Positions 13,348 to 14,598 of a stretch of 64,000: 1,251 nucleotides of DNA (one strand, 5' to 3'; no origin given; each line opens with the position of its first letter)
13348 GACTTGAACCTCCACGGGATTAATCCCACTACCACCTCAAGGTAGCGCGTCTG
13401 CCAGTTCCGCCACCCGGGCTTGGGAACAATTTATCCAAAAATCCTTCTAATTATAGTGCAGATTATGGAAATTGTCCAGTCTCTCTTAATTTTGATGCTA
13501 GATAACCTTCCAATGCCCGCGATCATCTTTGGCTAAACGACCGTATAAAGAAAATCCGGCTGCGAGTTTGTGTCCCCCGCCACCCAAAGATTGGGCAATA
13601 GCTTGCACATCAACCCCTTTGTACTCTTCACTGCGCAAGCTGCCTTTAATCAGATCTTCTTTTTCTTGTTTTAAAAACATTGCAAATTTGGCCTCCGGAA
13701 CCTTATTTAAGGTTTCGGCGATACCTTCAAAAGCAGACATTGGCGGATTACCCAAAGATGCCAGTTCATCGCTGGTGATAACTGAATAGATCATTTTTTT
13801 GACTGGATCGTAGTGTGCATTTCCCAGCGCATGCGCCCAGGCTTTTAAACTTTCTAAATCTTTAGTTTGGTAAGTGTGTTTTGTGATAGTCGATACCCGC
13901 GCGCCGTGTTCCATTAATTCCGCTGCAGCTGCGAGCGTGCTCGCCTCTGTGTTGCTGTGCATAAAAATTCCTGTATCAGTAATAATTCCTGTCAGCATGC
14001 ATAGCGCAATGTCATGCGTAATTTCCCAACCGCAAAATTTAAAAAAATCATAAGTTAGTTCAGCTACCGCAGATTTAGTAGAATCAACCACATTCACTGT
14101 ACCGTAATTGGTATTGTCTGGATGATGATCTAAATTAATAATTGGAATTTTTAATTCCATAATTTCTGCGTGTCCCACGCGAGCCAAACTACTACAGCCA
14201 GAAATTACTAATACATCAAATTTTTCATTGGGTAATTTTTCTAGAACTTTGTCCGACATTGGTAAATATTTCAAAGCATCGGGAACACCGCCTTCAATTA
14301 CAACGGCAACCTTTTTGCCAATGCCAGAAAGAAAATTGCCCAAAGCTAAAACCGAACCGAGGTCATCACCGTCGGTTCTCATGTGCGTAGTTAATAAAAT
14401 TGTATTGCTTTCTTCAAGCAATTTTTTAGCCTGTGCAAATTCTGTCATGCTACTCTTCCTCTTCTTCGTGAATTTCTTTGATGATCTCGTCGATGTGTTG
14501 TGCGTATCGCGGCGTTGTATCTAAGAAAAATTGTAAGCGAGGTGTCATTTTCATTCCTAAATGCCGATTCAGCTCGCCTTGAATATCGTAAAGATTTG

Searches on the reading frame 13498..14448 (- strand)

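Call 52: search_protein_families(library=pfam, proteins=[window:13498-14448:-], max_evalue=0.001)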
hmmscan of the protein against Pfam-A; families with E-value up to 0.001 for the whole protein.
window:13498-14448:- (316 aa): 2 families
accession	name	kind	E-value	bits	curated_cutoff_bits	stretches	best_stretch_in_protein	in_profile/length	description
PF01368.27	DHH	-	8.6e-13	49.1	28.1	1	17-155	2-125/125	DHH family, N-terminal domain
PF02272.25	DHHA1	-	6.4e-09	36.6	25.9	1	238-302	16-84/102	DHHA1 domain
